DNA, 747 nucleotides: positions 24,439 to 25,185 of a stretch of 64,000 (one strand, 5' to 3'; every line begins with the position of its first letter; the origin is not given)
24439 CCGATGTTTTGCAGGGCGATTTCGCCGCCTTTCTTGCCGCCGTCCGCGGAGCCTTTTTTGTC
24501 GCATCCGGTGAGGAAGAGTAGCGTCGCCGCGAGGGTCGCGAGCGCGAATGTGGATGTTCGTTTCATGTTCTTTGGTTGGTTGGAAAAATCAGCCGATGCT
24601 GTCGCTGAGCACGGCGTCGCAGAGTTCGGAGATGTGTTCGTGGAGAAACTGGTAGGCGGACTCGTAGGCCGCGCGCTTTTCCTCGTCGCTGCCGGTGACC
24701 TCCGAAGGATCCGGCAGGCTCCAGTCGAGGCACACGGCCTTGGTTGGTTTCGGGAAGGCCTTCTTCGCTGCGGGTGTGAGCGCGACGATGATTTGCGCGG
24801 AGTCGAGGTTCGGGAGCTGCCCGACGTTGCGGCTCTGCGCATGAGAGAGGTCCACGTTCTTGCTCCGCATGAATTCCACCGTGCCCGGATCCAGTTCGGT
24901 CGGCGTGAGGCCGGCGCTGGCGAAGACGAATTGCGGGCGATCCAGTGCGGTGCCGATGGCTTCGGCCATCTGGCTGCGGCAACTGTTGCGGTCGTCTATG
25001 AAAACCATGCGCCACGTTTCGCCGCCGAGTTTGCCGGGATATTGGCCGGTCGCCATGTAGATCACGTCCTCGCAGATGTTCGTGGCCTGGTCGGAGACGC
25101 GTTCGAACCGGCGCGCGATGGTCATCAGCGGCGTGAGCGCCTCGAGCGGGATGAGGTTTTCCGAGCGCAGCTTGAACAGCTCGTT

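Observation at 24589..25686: PhoU fused to an ArsC/LMW-PTP domain that has lost all three catalytic cysteines but keeps the anion-binding P-loop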

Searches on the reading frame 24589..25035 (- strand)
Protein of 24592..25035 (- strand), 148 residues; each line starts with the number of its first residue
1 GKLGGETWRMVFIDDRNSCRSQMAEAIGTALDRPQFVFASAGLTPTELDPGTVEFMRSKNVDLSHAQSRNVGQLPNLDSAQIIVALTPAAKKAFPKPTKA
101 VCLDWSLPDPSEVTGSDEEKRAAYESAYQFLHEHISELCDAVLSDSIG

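Call 6: search_solved_structures(query=window:24592-25035:-, max_evalue=0.01, show_alignments=4)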
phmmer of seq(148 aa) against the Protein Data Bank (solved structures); distinct sequences matched with E-value up to 0.01: 14.
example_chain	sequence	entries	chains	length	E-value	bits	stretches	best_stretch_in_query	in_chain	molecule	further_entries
1jl3_A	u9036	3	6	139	2.5e-10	43.9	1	11-137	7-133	ARSENATE REDUCTASE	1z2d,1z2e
2ipa_B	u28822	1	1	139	1.2e-09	41.7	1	10-137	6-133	Protein arsC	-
2l17_A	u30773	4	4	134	2.2e-09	40.9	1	8-111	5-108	Arsenate reductase | Glutaredoxin arsenate reductase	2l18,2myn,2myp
8p5n_A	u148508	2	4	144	2.4e-09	40.8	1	10-126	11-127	Low molecular weight phosphatase family protein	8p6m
2myu_A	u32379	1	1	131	2.7e-08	37.3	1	9-111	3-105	Glutaredoxin arsenate reductase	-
2l19_A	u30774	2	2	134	3e-08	37.2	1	8-111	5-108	Arsenate reductase | Glutaredoxin arsenate reductase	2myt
2cd7_A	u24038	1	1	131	9.5e-06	29.1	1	10-114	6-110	PROTEIN ARSC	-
1lk0_A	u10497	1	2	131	9.6e-06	29.1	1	10-114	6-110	arsenate reductase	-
1ljl_A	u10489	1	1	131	1.5e-05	28.4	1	10-114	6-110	arsenate reductase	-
1rxe_A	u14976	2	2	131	6.7e-05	26.3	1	10-114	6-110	Arsenate reductase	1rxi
1jf8_A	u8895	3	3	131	0.00012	25.6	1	10-114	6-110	arsenate reductase | Protein arsC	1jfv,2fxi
1lju_A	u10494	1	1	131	0.00029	24.3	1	10-114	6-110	arsenate reductase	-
4kk4_A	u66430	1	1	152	0.0053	20.2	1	10-92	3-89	Low molecular weight protein-tyrosine-phosphatase YwlE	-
4eti_A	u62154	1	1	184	0.0057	20.1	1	4-92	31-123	Low molecular weight protein-tyrosine-phosphatase ywlE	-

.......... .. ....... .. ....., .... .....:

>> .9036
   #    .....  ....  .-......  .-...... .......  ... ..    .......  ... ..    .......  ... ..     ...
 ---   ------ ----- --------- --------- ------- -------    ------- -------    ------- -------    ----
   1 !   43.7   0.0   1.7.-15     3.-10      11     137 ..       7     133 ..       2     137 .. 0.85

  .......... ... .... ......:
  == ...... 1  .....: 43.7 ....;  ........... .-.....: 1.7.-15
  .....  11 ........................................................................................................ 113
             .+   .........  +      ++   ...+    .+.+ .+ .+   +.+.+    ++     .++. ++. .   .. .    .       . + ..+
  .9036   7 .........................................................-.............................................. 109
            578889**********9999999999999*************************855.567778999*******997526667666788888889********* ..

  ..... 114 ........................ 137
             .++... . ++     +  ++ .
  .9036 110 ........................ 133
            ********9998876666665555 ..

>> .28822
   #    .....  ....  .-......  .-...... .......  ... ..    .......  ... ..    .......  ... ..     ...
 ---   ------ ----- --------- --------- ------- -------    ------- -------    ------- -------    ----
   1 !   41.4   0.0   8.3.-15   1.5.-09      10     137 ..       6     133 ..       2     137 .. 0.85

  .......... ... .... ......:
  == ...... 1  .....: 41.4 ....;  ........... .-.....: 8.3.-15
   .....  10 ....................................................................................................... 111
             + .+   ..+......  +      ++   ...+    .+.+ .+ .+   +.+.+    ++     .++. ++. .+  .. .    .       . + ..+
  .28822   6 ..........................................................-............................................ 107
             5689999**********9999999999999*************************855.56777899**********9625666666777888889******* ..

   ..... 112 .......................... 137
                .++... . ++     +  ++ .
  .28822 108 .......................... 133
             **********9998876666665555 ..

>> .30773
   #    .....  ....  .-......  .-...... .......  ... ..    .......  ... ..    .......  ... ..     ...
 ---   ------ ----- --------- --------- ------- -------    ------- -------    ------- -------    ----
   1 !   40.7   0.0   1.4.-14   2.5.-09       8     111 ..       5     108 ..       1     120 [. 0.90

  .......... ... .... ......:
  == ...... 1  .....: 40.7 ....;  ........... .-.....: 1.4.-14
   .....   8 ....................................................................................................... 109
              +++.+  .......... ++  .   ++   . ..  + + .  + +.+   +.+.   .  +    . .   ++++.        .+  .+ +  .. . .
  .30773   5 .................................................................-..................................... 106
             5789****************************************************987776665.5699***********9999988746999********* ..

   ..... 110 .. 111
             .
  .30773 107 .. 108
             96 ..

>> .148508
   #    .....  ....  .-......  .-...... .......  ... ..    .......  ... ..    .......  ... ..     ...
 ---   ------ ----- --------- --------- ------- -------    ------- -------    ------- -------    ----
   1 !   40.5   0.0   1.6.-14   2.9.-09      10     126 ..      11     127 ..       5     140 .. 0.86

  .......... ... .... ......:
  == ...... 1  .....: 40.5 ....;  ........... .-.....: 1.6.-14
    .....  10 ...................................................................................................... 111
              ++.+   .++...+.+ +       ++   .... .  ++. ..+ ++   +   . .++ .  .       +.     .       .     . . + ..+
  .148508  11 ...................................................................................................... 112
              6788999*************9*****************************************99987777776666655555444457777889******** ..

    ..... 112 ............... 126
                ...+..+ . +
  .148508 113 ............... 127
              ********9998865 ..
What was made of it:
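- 24592..25014 (-): ArsC/LMW-PTP-fold domain, residues 225-365, lacking catalytic cysteines. PDB 1jl3 E 2.5e-10 (call 6).
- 24973..24996 (-): Degenerate P-loop D231-D-R-N-S-C-R-S238. Asp231 (24994-24996) is in place of the nucleophile Cys10. Asn13, Cys15, Arg16 and Ser17 equivalents are kept. Alignments (call 6).
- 24706..24732 (-): C319-L-D-W-S-L-P-D326-P327: beta4 plus the Asp-Pro loop (equivalent of general acid Asp105). Cys319 is clade-specific. Call 6 alignment.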

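Call 19: find_related_loci(query=A2, collection=genome_contigs, flank=8000)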
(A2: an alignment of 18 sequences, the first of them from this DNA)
Query A2 (145 aa) in genome_contigs; peptide patterns used: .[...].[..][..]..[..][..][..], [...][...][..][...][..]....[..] (x = any residue, [..] = any of these).
599 stretches matched a pattern (row limit reached: there are more); 470 encode a relative of the query (tblastn E <= 1e-3); the best 80 are kept; 80 distinct loci.
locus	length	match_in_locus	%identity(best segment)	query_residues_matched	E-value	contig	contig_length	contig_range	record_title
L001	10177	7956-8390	88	1-145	9e-88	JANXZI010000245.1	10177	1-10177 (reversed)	MAG: Spartobacteria bacterium isolate GL140_4_metabat_3 GL140_4_k141_2094566, whole genome shotgun sequence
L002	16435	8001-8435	88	1-145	3e-87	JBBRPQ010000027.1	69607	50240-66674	MAG: Chthoniobacterales bacterium isolate La1_metabat2.450 LA1C_B2.450_k141_2787964L_69607_cov_24.4899, whole genome sho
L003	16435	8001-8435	87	1-145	3e-86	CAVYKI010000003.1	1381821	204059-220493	MAG: uncultured Verrucomicrobiae bacterium isolate MFD01275.bin.2.132 genome assembly, contig: contig_1766, whole genome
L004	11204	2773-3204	88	2-145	8e-86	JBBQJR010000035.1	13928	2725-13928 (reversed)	MAG: Chthoniobacterales bacterium isolate Co_metawrap_683 Cmw_683_k141_19748247_length_13928_cov_7.0000, whole genome sh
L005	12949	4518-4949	85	2-145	1e-85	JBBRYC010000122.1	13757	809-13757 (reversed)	MAG: Chthoniobacterales bacterium isolate La5_metabat2.013 La5_metabat2.013_K_1043310_L_13757_cov_15.0000, whole genome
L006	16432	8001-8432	85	1-144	8e-85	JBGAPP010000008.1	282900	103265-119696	MAG: Chthoniobacteraceae bacterium isolate MAG_AAO_H10.22 AAOH10-22_opera_contig_174, whole genome shotgun sequence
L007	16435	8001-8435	84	1-145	7e-84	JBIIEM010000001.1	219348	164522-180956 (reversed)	MAG: Chthoniobacteraceae bacterium isolate ME2000-10-10pf_3300042337_group1_bin102 Rohwer_bin2538_scaffold_24_c1, whole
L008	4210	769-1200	85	2-145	1e-83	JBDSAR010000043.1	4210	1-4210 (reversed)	MAG: Chthoniobacteraceae bacterium isolate cluster1_bin.114 k127_11038957, whole genome shotgun sequence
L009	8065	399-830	81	1-144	4e-81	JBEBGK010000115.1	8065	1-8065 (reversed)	MAG: Chthoniobacteraceae bacterium isolate ASF_20 NODE_6609_length_8065_cov_2.710771, whole genome shotgun sequence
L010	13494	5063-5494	65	1-145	2e-65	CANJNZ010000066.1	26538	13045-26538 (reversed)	MAG: Chthoniobacteraceae bacterium isolate RH-23may17-247 genome assembly, contig: RH-23may17-C13010, whole genome shotg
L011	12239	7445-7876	64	1-145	6e-65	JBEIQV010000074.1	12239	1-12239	MAG: Verrucomicrobiia bacterium isolate Sample-107-S7-bin-21 Sample_107_S7-bin_21-k141_1694952, whole genome shotgun seq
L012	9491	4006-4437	67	1-144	1e-64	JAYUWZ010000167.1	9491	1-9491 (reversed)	MAG: Verrucomicrobiaceae bacterium isolate GL130_UP_concoct_108_sub GL130_UP_concoct_108_sub_166, whole genome shotgun s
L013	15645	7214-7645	66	1-144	1e-64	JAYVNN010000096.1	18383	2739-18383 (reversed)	MAG: Chthoniobacter sp. isolate GL65_DN_metabat_42_sub GL65_DN_metabat_42_sub_95, whole genome shotgun sequence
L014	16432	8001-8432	64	1-145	1e-64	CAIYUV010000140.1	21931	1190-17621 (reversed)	MAG: uncultured Spartobacteria bacterium isolate Umea_bin-08385 genome assembly, contig: bin-08385:140/295, whole genome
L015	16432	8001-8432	63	1-145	4e-64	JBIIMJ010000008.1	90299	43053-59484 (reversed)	MAG: Chthoniobacteraceae bacterium isolate ME2002-07-01_3300044642_group1_bin151 Rohwer_bin2539_scaffold_36_c1, whole ge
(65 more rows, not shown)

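Call 23: search_protein_representatives(protein=window:24589-25032:-)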
Query: 147 residues. Proteins with E-value up to 0.001 (for the whole library): 1466; up to 1e-10: 112; up to 1e-30: 2. The best 150 are listed.
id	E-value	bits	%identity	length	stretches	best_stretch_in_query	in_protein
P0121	3.1e-35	137.6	48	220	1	3-146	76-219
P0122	1.3e-33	132.4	51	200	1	4-135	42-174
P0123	7.4e-30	120.2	41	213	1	2-143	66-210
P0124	1.1e-29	119.7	43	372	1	3-144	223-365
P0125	3.1e-29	118.2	42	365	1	2-145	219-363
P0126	3.9e-29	117.9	43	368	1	3-144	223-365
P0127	7.1e-29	117.0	47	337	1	3-120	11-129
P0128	9.0e-29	116.7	50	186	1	4-119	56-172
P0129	2.6e-28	115.2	42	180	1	5-144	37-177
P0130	7.3e-28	113.8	49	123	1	5-118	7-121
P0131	4.0e-27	111.4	42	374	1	5-143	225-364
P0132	5.5e-27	110.9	39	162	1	7-142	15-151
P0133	7.0e-27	110.6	48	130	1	35-144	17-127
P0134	2.6e-25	105.5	42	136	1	10-144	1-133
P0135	3.5e-25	105.1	38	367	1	3-143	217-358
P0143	4.8e-23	98.1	42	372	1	7-144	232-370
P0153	6.3e-21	91.3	37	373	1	3-144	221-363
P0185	9.3e-15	71.3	36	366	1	9-141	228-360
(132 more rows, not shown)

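Call 34: find_encoding_contigs(protein=P0185, flank=8000, max_places=3)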
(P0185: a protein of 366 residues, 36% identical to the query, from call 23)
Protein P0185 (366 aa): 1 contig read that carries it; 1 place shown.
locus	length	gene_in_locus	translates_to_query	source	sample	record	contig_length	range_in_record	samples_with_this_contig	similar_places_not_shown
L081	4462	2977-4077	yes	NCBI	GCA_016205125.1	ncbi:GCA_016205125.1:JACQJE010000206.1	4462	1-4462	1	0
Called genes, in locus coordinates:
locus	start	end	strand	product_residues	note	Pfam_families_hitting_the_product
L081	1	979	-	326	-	PF00528:BPD_transp_1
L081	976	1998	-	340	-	PF01547:SBP_bac_1, PF13531:SBP_bac_11, PF13343:SBP_bac_6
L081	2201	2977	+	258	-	PF00005:ABC_tran, PF02463:SMC_N (weak), PF13304:AAA_21 (weak)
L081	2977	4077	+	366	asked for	PF01895:PhoU, PF01451:LMWPc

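Call 42: find_encoding_contigs(protein=P0124, flank=8000, max_places=2)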
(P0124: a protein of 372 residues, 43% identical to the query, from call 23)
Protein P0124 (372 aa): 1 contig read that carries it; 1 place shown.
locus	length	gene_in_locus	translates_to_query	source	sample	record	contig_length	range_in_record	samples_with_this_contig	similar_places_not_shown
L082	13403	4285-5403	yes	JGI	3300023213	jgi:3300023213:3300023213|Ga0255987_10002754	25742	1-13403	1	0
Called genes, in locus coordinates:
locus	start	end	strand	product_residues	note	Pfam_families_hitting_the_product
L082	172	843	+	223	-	PF02563:Poly_export, PF10531:SLBB (weak), PF22461:SLBB_2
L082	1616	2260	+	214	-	PF02357:NusG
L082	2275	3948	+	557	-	PF12895:ANAPC3 (faint), PF13428:TPR_14 (faint), PF23914:TPR_CcmH_CycH (faint), PF13432:TPR_16 (faint), PF14559:TPR_19 (faint)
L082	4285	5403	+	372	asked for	PF01895:PhoU, PF01451:LMWPc (weak)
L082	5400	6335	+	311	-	PF12849:PBP_like_2, PF13531:SBP_bac_11 (weak), PF12727:PBP_like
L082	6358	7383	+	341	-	PF00528:BPD_transp_1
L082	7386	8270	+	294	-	PF00528:BPD_transp_1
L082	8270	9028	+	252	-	PF00005:ABC_tran, PF13304:AAA_21 (faint)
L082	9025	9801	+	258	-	PF00005:ABC_tran, PF13304:AAA_21 (faint)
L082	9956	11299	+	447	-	PF01408:GFO_IDH_MocA, PF22725:GFO_IDH_MocA_C3 (faint), PF19051:GFO_IDH_MocA_C2 (weak)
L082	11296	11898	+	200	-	PF00072:Response_reg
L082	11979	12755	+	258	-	PF00072:Response_reg, PF00486:Trans_reg_C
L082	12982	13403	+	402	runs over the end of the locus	PF00989:PAS (weak), PF08448:PAS_4, PF13188:PAS_8 (weak), PF00512:HisKA, PF02518:HATPase_c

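Call 43: find_encoding_contigs(protein=P0153, flank=8000, max_places=2)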
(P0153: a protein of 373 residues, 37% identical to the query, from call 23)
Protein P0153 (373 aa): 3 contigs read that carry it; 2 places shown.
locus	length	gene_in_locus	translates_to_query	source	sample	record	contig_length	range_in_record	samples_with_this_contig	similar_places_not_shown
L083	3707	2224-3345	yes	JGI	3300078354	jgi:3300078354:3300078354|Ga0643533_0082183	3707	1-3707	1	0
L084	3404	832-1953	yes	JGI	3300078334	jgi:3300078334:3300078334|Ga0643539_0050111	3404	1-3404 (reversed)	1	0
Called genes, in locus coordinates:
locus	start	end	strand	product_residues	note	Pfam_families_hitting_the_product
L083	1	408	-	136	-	?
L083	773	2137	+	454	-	PF14559:TPR_19 (weak)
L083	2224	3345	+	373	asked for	PF01895:PhoU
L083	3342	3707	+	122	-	?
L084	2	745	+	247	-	?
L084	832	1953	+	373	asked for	PF01895:PhoU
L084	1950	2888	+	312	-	PF12849:PBP_like_2, PF13531:SBP_bac_11 (weak), PF01547:SBP_bac_1 (weak), PF12727:PBP_like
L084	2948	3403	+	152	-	?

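Call 44: find_encoding_contigs(protein=P0143, flank=8000, max_places=2)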
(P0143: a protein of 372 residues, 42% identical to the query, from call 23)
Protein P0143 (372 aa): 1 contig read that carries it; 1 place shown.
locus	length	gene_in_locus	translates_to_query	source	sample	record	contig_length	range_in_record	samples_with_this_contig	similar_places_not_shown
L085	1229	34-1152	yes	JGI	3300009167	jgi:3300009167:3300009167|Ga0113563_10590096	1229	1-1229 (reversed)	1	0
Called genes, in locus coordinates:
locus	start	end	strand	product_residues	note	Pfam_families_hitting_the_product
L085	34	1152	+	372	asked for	PF01865:PhoU_div (faint), PF01895:PhoU, PF01451:LMWPc (weak)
